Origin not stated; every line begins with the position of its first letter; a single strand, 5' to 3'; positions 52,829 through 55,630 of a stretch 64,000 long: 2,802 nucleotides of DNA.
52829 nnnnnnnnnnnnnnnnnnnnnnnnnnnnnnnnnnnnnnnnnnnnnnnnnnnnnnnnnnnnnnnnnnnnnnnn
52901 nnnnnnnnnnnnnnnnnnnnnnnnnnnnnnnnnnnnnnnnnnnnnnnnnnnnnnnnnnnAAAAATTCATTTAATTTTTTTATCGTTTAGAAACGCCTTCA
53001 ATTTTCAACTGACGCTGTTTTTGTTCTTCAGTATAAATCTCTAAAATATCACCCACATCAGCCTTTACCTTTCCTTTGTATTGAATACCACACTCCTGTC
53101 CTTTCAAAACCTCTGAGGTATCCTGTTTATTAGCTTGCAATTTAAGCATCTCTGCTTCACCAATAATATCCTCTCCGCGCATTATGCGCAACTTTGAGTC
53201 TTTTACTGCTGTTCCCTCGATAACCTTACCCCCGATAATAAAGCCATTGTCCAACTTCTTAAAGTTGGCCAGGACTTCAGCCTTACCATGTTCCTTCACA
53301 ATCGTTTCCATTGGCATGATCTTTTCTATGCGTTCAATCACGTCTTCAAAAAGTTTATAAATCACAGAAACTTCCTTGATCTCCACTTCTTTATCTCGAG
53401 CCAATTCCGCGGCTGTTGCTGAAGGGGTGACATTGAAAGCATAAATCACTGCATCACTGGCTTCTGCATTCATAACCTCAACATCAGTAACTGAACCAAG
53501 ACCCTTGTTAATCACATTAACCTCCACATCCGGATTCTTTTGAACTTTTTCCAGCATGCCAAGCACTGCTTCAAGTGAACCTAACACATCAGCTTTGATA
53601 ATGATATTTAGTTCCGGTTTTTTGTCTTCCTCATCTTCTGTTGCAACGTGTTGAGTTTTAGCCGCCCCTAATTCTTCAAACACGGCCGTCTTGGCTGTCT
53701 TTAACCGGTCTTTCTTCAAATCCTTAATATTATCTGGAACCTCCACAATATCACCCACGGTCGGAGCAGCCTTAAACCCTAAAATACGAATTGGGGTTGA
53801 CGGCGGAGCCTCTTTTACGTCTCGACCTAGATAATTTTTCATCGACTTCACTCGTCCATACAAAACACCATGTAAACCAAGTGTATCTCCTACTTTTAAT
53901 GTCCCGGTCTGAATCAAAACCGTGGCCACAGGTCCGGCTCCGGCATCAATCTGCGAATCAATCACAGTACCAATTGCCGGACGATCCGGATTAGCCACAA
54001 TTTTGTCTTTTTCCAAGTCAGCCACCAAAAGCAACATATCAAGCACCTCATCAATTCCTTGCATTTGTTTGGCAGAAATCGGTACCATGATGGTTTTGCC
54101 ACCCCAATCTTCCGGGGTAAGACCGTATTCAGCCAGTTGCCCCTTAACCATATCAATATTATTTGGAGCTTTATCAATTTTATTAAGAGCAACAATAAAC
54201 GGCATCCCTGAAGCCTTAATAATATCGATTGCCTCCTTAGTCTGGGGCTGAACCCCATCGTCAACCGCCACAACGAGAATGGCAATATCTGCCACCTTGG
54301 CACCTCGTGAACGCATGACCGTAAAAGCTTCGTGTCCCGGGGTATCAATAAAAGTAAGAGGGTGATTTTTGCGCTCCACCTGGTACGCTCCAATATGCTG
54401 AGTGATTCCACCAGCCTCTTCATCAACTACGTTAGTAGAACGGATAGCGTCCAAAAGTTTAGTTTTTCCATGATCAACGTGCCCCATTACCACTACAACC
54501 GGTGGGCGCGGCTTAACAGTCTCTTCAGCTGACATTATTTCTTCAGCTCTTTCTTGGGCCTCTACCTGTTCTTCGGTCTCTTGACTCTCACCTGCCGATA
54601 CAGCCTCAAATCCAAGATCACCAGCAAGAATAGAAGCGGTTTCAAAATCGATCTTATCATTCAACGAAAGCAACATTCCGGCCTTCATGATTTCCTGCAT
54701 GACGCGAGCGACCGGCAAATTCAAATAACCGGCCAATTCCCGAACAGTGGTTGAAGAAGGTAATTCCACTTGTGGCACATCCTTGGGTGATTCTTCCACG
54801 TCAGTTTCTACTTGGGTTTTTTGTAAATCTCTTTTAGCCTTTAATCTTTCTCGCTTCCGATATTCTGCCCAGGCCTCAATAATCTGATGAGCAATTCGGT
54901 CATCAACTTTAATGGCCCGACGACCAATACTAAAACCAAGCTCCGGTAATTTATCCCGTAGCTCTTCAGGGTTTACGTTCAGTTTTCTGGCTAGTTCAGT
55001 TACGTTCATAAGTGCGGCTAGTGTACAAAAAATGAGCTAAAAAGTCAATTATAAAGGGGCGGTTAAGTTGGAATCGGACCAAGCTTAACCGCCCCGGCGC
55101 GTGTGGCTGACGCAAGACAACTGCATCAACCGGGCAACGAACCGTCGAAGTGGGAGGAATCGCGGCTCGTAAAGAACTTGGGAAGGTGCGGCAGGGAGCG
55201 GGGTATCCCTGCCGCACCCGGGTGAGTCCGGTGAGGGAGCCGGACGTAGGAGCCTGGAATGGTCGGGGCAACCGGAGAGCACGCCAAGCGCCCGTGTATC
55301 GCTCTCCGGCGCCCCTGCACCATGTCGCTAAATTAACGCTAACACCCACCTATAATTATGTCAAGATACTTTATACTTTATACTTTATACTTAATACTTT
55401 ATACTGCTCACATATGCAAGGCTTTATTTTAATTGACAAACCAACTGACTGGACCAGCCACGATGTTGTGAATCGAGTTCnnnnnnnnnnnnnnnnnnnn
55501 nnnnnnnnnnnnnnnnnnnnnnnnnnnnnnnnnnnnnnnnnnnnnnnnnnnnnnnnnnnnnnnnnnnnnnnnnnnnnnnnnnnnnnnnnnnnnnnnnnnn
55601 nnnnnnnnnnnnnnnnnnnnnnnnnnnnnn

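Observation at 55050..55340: GC-rich structured ncRNA candidate 2 between infB and truB with consensus -35, UP-like repeats and terminator hairpin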

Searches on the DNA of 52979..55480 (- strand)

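Call 4: search_rna_families(source=window, start=54950, end=55480, threshold=evalue, max_evalue=10, show_alignments=3)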
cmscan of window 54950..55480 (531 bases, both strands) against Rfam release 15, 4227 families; matches with E-value up to 10: 10.
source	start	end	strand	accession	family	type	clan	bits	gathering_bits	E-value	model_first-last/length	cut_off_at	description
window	55184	55219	-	RF03847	mir-1538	Gene; miRNA;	-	20.7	78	0.16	1-58/58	no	mir-1538 microRNA precursor family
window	55378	55439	-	RF01588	snoR13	Gene; snRNA; snoRNA; CD-box;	-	20.4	60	2.1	1-105/105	no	small nucleolar RNA snoR13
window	55323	55466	+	RF01601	plasmodium_snoR26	Gene; snRNA; snoRNA; CD-box;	-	19.6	50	9.8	1-160/160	no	small nucleolar RNA snoR26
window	55181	55218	+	RF00107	FinP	Gene;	CL00016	17.2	45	1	33-70/76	no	FinP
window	55180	55297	-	RF02354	BjrC80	Gene; sRNA;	-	16.5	80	0.75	1-162/162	no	Bradyrhizobiaceae sRNA BjrC80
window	55184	55219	-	RF04159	MIR1437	Gene; miRNA;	-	16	168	4.2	1-192/192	no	MIR1437 microRNA precursor family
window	54950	54976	+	RF03790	MIR8008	Gene; miRNA;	-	14.2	66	7.8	29-55/55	5'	MIR8008 microRNA precursor family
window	55220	55289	+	RF03057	nhaA-I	Cis-reg; riboswitch;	-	12.9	37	5.3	1-55/55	no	nhaA-I RNA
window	55185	55219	-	RF02342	ar7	Gene; sRNA;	-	12.6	60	4.6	107-140/145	no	Alphaproteobacterial sRNA ar7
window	55371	55432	-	RF00064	HgcG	Gene; snRNA; snoRNA; HACA-box;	-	7.8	77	9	1-276/276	no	HgcG RNA (Pab40)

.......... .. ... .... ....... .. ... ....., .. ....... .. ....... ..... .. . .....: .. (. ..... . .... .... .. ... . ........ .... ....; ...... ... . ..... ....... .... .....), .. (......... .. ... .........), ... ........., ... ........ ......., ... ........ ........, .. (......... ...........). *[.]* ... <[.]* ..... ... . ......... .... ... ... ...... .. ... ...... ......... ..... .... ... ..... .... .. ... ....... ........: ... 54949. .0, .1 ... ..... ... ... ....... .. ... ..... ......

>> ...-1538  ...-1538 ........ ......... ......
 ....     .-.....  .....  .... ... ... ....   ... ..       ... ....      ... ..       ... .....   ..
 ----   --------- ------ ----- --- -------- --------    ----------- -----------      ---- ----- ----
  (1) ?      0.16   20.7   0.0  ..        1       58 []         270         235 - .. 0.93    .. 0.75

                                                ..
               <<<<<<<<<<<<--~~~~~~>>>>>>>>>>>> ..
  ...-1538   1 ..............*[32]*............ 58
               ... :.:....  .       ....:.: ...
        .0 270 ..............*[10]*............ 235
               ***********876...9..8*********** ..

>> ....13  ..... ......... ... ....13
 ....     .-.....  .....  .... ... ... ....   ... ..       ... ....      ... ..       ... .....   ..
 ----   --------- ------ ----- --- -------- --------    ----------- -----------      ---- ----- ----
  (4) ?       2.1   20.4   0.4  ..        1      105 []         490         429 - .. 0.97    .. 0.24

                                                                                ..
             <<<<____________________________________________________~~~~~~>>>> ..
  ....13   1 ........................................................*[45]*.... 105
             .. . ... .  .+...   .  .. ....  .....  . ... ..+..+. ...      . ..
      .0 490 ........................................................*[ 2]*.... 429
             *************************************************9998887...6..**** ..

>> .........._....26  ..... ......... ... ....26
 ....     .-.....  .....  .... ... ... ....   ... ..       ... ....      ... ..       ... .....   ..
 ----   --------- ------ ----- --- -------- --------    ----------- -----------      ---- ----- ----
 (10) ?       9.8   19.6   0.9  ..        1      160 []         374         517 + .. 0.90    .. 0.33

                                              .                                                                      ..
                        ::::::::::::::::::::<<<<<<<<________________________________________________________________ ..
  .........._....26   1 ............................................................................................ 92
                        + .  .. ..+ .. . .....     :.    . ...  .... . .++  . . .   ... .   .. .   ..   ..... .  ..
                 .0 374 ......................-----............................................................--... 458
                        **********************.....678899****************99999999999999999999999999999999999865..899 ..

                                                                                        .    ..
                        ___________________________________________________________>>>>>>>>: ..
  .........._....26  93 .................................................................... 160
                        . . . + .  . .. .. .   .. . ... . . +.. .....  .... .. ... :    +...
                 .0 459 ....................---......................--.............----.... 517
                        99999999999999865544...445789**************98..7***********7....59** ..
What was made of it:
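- On Riboswitch, T-box or ribosomal-protein-type leader of infB: No cis-regulatory family matches except a chance-level nhaA-I hit (12.9 bits, E = 5.3, call 4).
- No riboswitch, T-box or leader family matches (call 4).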

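Call 24: search_rna_families(sources=[L002, L004, L005, L006, L008, L010, L012], threshold=gathering)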
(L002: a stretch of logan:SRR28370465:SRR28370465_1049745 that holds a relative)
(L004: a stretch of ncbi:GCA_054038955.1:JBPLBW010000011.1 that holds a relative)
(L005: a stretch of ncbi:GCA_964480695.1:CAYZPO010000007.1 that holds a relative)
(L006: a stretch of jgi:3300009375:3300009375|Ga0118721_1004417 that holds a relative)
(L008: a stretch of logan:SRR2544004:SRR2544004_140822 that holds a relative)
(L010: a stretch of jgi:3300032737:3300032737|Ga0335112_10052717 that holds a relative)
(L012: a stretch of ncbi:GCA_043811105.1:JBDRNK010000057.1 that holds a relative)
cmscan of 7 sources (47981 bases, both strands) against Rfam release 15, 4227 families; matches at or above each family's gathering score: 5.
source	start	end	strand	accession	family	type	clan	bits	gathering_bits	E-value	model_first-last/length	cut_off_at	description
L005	996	1067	+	RF00005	tRNA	Gene; tRNA;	CL00001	68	29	8.3e-13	1-71/71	no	tRNA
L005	906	978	+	RF00005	tRNA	Gene; tRNA;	CL00001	63.1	29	1.9e-11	1-71/71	no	tRNA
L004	766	866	+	RF00005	tRNA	Gene; tRNA;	CL00001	55.2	29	2.7e-09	1-71/71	no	tRNA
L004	872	957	+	RF00005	tRNA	Gene; tRNA;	CL00001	54.9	29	3.4e-09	1-71/71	no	tRNA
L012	1115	1187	+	RF00005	tRNA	Gene; tRNA;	CL00001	53.5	29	8.3e-09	1-71/71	no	tRNA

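Call 53: build_rna_model(alignment_id=A4)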
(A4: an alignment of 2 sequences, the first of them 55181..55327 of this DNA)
Model R1 built from alignment A4 (2 sequences, 156 columns); structure: RNAalifold consensus.
model positions 156; base pairs 44; branch points 2; effective number of sequences 0.78; information 0.589 bits per position. Calibrated on 0.2 Mb of random sequence (short: E-values are rough).
structure used (alignment columns):
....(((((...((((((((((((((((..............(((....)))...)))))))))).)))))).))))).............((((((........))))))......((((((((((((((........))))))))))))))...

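Call 54: search_with_rna_model(model_id=R1, sources=[window, L002, L004, L005, L006, L008, L010, L012, L020, L021, L022, L018], max_evalue=10, show_alignments=4)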
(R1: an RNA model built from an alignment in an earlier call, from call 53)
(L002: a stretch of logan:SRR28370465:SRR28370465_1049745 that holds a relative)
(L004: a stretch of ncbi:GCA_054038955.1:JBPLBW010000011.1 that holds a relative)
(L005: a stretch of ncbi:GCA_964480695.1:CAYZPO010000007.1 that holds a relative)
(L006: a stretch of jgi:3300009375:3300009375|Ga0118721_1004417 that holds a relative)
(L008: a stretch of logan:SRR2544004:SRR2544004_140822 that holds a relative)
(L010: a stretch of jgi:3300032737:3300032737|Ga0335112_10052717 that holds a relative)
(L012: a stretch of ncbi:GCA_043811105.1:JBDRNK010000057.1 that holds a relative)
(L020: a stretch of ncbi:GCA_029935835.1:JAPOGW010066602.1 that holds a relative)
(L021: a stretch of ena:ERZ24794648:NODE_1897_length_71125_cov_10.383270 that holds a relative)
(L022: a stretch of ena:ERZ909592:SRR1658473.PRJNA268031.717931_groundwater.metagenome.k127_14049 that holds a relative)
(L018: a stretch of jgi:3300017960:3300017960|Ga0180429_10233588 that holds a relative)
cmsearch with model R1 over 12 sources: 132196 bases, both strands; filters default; matches with E-value up to 10: 4.
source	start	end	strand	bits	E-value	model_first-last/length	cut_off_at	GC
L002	861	1015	+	187.4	1.7e-40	1-156/156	no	0.69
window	55181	55327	-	174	1.8e-37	1-156/156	no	0.71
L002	851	941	-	22.1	0.0028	1-156/156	no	0.62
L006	2038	2152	+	10.9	0.95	1-156/156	no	0.62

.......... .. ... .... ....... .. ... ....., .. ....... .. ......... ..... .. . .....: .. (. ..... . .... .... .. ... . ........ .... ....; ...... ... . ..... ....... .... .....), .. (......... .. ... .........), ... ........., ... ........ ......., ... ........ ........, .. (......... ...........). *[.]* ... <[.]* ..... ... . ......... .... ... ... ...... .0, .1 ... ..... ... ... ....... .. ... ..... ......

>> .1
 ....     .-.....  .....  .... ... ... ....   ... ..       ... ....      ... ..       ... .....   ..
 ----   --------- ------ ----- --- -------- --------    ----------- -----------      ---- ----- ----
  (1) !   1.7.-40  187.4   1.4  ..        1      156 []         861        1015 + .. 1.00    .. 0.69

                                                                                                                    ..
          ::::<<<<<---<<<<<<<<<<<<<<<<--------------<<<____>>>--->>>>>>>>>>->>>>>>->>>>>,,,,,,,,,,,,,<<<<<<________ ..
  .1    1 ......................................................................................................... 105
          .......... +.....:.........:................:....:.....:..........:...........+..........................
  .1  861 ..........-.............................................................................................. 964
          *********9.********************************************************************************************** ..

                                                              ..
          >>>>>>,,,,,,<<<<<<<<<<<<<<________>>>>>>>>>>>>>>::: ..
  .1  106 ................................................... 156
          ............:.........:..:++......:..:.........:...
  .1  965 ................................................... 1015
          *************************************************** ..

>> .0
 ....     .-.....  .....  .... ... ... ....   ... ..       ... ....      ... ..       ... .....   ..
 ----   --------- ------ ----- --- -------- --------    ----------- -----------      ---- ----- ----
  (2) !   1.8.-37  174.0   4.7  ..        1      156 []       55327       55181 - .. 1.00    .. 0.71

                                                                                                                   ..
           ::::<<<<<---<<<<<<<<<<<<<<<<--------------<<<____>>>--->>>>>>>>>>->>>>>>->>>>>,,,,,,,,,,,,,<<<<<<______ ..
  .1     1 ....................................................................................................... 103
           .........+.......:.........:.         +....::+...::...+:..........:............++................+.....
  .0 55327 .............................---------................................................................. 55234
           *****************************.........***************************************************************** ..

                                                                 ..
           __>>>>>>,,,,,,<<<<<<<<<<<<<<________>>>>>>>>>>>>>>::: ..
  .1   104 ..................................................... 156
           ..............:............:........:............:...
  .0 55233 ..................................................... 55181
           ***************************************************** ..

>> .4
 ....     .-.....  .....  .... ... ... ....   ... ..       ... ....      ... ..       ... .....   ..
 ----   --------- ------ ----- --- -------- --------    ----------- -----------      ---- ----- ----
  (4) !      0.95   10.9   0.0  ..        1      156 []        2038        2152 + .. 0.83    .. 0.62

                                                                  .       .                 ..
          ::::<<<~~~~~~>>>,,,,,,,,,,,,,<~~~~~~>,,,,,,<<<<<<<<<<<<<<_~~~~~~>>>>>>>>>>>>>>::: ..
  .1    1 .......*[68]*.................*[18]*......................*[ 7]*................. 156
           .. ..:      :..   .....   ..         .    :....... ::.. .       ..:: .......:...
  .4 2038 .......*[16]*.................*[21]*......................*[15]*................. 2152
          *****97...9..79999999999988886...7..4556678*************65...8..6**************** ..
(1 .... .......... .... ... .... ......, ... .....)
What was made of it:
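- On One RNA family shared with the positional analogues in L004, L005, L006, L012 and L020: The model from the window plus L002 finds only L006, at E = 0.95 (call 54).
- Tried and rejected: Covariance model R1 (window plus L002, 5' half) against all loci: no significant hit elsewhere (call 54).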

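Call 61: search_with_rna_model(model_id=R2, sources=[L002, L006, L008, L010, L018], max_evalue=10, filters=off, show_alignments=4)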
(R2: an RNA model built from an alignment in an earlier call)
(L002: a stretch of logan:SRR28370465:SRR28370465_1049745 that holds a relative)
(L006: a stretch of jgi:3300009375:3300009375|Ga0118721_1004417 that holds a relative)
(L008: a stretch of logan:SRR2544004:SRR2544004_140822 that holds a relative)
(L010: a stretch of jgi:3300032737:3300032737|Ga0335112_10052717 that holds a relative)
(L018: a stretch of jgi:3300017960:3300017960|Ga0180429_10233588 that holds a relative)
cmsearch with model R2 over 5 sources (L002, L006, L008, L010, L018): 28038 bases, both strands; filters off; matches with E-value up to 10: 17.
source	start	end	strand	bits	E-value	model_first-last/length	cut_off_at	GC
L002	1095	1159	+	14.7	0.014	1-60/60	no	0.52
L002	969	1025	+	11.1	0.24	1-60/60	no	0.68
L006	2100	2166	+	9.9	0.6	1-60/60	no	0.66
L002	3465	3512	-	9.3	0.99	1-60/60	no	0.44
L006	6516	6572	+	8.7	1.6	1-60/60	no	0.46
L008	4037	4091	+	8.2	2.4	1-60/60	no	0.42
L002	1105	1143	-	7.9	3.1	9-47/60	no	0.59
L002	3663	3685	-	7.5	4.1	1-60/60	no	0.52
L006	685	740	-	7.3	4.8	1-60/60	no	0.39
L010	320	377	+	7.2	5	1-60/60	no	0.41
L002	5473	5515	-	7.1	5.7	1-60/60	no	0.47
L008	6847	6880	-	6.7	7.5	1-60/60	no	0.44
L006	2965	3020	-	6.7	7.5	1-60/60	no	0.45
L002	3092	3115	-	6.7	7.8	1-60/60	no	0.42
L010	4781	4827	-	6.6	8.6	1-60/60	no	0.36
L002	261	307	+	6.5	9.1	1-60/60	no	0.55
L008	1636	1700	-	6.4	9.4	1-60/60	no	0.49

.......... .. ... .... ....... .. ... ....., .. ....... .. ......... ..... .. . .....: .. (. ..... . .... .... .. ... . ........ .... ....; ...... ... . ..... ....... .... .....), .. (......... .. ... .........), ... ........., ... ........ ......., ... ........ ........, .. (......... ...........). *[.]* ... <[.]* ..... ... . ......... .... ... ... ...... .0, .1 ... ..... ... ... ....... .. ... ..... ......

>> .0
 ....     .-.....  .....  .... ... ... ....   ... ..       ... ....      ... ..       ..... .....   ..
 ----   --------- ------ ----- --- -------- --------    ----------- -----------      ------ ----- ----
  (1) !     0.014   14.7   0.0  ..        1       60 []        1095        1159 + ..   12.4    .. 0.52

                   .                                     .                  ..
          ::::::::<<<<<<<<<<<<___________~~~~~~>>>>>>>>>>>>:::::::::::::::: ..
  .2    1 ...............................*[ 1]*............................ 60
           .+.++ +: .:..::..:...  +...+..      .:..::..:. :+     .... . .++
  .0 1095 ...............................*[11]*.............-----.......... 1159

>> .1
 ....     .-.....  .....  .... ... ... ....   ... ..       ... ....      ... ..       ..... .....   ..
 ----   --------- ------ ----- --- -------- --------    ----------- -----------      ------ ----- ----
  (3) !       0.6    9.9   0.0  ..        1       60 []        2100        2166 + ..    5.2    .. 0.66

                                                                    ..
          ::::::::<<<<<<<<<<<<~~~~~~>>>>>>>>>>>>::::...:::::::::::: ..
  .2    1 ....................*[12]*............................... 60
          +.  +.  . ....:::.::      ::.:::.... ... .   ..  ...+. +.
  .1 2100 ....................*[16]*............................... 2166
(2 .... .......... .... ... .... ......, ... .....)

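Call 72: search_rna_families(source=L004, start=1850, end=2420, threshold=evalue, max_evalue=5)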
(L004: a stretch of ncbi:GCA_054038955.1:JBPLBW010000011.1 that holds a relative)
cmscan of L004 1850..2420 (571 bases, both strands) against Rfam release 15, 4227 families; matches with E-value up to 5: 1.
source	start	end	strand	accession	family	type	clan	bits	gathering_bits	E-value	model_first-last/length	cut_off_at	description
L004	1942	2003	-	RF01394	isrK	Gene; sRNA;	-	20.4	50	0.037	1-77/77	no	isrK Hfq binding RNA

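Call 73: search_rna_families(source=L005, start=1820, end=2480, threshold=evalue, max_evalue=5)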
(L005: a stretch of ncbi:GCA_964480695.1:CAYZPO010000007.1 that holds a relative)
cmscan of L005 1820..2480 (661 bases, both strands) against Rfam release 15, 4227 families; matches with E-value up to 5: 3.
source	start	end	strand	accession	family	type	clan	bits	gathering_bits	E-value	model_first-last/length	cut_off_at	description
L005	1853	1899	+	RF00940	mir-327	Gene; miRNA;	-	17.6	76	0.9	1-62/62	no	mir-327 microRNA precursor family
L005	2346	2432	-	RF02725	sno_ZL8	Gene; snRNA; snoRNA; CD-box;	-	15.7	52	3.7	1-83/83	no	Small nucleolar RNA ZL8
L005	1888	2035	-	RF02354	BjrC80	Gene; sRNA;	-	14.1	80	3.2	1-162/162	no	Bradyrhizobiaceae sRNA BjrC80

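Call 74: search_rna_families(source=L006, start=2040, end=2480, threshold=evalue, max_evalue=5)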
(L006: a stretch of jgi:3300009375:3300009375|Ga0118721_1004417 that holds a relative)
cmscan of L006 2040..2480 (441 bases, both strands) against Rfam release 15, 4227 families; matches with E-value up to 5: 0.
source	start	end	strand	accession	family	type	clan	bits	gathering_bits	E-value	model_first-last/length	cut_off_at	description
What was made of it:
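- None of these families appears even at E <= 10 (call 4) or in any related locus (calls 24, 72-74).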

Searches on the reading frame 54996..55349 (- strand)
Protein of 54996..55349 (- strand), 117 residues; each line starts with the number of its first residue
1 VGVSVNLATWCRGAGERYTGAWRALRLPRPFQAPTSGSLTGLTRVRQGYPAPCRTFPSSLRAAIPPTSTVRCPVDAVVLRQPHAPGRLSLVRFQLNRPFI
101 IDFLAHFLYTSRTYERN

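Call 13: search_protein_families(library=pfam, proteins=[window:54996-55349:-])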
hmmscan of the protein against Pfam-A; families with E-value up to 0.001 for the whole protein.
window:54996-55349:- (117 aa): 0 families
